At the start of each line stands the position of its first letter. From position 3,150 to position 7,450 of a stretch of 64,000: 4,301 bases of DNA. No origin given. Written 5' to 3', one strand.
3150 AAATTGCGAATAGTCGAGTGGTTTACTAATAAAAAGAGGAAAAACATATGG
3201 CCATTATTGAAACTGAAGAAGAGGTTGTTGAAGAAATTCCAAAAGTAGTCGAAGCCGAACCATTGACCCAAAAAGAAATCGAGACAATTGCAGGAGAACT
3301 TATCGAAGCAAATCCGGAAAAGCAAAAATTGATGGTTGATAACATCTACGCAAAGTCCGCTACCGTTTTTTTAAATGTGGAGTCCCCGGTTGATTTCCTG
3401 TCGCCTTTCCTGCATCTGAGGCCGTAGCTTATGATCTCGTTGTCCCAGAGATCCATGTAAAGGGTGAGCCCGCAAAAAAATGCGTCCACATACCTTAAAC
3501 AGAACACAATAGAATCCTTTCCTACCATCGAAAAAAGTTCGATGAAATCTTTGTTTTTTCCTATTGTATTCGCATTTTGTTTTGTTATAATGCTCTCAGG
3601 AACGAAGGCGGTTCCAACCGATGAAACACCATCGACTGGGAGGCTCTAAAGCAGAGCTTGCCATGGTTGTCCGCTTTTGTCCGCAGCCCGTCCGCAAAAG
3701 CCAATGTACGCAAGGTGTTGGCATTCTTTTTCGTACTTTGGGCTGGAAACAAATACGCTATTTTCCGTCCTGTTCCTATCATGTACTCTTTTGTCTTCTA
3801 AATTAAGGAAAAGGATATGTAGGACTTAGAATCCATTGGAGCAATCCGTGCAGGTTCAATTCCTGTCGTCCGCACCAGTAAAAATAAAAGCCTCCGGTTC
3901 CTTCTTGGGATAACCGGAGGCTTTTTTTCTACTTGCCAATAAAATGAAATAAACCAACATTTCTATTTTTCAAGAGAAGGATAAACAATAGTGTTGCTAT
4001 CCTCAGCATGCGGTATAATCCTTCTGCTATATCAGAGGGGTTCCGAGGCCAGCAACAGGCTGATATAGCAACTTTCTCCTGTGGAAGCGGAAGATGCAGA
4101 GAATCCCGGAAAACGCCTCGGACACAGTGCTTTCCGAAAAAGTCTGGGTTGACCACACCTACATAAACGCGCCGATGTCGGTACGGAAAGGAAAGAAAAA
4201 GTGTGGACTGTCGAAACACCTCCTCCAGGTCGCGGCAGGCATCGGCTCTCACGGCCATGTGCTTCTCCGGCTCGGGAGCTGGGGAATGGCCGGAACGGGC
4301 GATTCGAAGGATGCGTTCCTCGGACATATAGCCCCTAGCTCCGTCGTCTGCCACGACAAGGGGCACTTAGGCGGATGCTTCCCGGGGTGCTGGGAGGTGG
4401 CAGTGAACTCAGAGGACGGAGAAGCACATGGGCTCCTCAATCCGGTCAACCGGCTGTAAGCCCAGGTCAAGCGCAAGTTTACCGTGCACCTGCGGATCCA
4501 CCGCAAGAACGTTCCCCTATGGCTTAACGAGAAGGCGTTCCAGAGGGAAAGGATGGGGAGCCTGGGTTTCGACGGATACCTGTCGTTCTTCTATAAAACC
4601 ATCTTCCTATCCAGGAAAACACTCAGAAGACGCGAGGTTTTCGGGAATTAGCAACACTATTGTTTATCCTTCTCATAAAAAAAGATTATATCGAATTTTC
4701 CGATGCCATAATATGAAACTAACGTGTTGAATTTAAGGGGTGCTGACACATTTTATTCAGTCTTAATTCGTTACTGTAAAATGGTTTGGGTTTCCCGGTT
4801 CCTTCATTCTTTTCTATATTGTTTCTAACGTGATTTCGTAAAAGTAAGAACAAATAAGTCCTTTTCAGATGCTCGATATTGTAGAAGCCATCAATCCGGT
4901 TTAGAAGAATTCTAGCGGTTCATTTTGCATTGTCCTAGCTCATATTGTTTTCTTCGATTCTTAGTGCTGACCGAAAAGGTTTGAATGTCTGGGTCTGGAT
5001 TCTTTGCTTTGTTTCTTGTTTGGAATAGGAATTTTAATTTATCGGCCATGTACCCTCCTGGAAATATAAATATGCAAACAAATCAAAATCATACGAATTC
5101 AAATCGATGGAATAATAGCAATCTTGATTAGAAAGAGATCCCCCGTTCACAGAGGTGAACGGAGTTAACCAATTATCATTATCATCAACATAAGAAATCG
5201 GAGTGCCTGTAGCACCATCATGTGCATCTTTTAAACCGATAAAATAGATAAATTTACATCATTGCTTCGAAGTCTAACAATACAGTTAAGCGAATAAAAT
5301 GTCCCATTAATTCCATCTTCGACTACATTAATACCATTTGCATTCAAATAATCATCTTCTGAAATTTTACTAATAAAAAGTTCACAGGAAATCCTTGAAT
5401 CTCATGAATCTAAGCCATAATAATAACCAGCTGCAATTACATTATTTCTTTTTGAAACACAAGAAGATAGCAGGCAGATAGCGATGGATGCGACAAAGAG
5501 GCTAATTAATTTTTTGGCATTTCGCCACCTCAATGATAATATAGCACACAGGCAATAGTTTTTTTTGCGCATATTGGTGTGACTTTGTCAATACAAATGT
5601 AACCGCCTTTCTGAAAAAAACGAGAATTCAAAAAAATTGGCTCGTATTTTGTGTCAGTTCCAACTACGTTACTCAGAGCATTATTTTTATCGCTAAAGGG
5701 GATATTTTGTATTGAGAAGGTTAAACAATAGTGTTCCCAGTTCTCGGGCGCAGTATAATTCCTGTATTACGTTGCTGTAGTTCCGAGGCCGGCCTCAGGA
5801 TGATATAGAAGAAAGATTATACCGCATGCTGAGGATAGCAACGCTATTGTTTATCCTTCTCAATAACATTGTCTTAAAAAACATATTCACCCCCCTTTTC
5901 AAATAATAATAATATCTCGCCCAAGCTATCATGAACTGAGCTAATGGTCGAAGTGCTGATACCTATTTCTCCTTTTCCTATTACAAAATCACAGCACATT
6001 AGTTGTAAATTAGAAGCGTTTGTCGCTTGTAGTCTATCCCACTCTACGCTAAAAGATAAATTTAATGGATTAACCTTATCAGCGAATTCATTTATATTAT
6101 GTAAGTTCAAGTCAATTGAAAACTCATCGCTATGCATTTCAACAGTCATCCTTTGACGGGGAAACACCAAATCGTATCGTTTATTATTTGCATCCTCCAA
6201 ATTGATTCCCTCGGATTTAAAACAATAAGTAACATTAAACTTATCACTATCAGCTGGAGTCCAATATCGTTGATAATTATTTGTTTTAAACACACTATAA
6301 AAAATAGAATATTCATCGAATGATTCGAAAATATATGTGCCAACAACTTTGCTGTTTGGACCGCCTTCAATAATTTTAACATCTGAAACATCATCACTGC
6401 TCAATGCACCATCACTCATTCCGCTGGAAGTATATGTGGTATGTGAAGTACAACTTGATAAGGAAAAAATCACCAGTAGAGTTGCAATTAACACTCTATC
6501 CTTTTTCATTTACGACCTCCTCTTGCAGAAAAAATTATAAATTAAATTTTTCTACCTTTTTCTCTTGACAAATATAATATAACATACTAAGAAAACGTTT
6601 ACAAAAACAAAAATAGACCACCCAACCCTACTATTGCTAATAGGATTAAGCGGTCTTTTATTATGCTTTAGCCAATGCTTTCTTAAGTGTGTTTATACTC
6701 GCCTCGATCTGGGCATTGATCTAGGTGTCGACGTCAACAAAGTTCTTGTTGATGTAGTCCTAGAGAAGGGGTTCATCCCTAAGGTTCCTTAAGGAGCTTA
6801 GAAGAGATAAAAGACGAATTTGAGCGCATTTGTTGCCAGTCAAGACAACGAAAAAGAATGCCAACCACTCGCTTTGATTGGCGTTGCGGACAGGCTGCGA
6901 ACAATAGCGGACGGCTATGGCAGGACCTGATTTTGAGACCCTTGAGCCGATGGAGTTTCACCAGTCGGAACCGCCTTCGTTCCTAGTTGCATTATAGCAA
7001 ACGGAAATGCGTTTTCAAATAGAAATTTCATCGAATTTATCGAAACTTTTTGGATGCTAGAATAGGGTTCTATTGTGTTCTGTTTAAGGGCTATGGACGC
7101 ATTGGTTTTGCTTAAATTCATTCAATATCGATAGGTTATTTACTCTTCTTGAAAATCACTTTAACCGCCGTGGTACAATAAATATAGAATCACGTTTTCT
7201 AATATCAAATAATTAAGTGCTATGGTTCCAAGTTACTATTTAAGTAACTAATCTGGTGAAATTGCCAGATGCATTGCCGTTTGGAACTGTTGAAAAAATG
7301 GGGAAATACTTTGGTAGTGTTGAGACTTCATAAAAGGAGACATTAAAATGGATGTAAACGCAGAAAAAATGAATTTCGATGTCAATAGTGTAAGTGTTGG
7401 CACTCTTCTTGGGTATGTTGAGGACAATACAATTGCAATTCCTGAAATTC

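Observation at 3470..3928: Unclassified ~350-nt structured-RNA-like element with its own promoter and terminator, in two diverged inverted copies plus a 3' fragment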

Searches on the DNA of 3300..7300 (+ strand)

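Call 6: search_rna_families(source=window, start=3300, end=7300, threshold=evalue, max_evalue=10, show_alignments=3)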
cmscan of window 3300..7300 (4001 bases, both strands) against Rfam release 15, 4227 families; matches with E-value up to 10: 8.
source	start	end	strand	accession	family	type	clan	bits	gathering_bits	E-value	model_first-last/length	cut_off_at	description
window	3881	3968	-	RF01859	Phe_leader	Cis-reg; leader;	-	25.5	55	0.37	1-125/125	no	Phenylalanine leader peptide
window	5132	5278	-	RF01769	greA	Cis-reg; leader;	-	22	60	0.87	1-124/124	no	Enterobacteria greA leader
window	5624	5667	-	RF04360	psbT-asRNA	Gene; antisense;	-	21.2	48.5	0.79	1-38/38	no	Plastid psbT antisense RNA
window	3775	3930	+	RF01859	Phe_leader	Cis-reg; leader;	-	20.6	55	4.4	1-125/125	no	Phenylalanine leader peptide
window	5580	5656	+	RF01302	snoU36a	Gene; snRNA; snoRNA; CD-box;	CL00051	18.1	45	5.6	1-90/90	no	SnoRNA U36a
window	3883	3928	-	RF04099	MIR837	Gene; miRNA;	-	17.9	117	6.4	1-122/122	no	MIR837 microRNA precursor family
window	3877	3933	-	RF04120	MIR5998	Gene; miRNA;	-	17.5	180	2.1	1-173/173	no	MIR5998 microRNA precursor family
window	4875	4930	-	RF01734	Fluoride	Cis-reg; riboswitch;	-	14.2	34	2.2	1-64/64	no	Fluoride riboswitch aptamer (crcB RNA motif)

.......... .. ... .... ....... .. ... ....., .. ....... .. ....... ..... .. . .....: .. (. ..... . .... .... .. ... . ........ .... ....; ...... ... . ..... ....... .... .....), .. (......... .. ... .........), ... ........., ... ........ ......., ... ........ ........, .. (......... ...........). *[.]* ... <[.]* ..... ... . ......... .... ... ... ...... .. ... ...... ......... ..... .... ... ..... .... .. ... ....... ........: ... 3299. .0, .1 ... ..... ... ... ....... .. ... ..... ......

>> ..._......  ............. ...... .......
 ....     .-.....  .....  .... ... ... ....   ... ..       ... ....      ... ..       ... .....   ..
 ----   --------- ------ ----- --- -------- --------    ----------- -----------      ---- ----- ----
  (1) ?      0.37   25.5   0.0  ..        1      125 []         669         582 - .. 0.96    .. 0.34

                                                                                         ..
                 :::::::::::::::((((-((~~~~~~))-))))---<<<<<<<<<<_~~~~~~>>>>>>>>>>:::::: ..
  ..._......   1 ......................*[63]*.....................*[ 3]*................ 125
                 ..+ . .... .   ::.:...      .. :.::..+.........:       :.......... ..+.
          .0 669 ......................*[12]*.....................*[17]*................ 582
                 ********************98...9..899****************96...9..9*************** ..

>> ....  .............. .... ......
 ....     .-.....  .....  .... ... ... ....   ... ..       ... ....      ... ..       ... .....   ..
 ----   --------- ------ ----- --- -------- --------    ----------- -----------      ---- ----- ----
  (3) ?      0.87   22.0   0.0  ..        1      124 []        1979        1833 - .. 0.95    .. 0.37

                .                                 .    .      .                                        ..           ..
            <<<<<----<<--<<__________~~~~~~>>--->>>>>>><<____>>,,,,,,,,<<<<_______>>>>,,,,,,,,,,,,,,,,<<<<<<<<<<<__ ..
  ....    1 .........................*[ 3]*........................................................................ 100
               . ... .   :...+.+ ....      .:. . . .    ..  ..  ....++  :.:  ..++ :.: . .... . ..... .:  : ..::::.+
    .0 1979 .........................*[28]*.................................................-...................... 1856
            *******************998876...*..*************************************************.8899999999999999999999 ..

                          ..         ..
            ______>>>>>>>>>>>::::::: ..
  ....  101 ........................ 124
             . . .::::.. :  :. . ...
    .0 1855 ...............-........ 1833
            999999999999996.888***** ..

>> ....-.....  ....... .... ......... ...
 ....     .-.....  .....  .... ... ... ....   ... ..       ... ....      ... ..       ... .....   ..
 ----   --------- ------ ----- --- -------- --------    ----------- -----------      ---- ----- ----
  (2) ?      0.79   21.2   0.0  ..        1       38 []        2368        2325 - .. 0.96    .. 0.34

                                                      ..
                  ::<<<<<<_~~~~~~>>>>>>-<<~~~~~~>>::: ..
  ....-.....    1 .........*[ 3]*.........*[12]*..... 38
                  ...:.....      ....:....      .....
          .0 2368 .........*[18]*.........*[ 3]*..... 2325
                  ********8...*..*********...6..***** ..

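Call 7: search_dna_similar(query=window:3470-3930:+, collection=phages, mode=distant, max_evalue=0.001)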
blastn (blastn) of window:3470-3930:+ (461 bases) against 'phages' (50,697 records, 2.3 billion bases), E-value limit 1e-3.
Records with a match: 2; places in all: 2; records where one place covers at least 80% of the query: 0.
Best place of each record, by identity: 80-90% 2.
By first word of the organism name: uncultured 2.
By host as written in the record: - 2.
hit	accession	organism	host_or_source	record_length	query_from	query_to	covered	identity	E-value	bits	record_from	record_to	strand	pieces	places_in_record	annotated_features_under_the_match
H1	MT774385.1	uncultured phage cr108_1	human feces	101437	354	406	11%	83.0%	2e-5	56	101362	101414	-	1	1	none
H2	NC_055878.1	uncultured phage cr108_1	human feces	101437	354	406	11%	83.0%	2e-5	56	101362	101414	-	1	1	none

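Call 8: search_dna_similar(query=window:3470-3930:+, collection=plasmids, mode=distant, max_evalue=0.001)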
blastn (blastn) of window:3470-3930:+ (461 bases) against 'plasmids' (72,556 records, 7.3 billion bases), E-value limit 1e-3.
Records with a match: 2; places in all: 3; records where one place covers at least 80% of the query: 0.
Best place of each record, by identity: 80-90% 2.
By first word of the organism name: Mycoplasmopsis 2.
By predicted mobility (MOB-suite, as given by PLSDB): non-mobilizable 2.
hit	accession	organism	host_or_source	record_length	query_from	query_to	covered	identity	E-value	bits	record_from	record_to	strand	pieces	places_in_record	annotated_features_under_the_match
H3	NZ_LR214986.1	Mycoplasmopsis cynos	Dog,lung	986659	354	418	14%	84.6%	3e-9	71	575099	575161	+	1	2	none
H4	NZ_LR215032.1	Mycoplasmopsis gallopavonis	Bird (Turkey),Air sacs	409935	353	398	10%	89.1%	2e-6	62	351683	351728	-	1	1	none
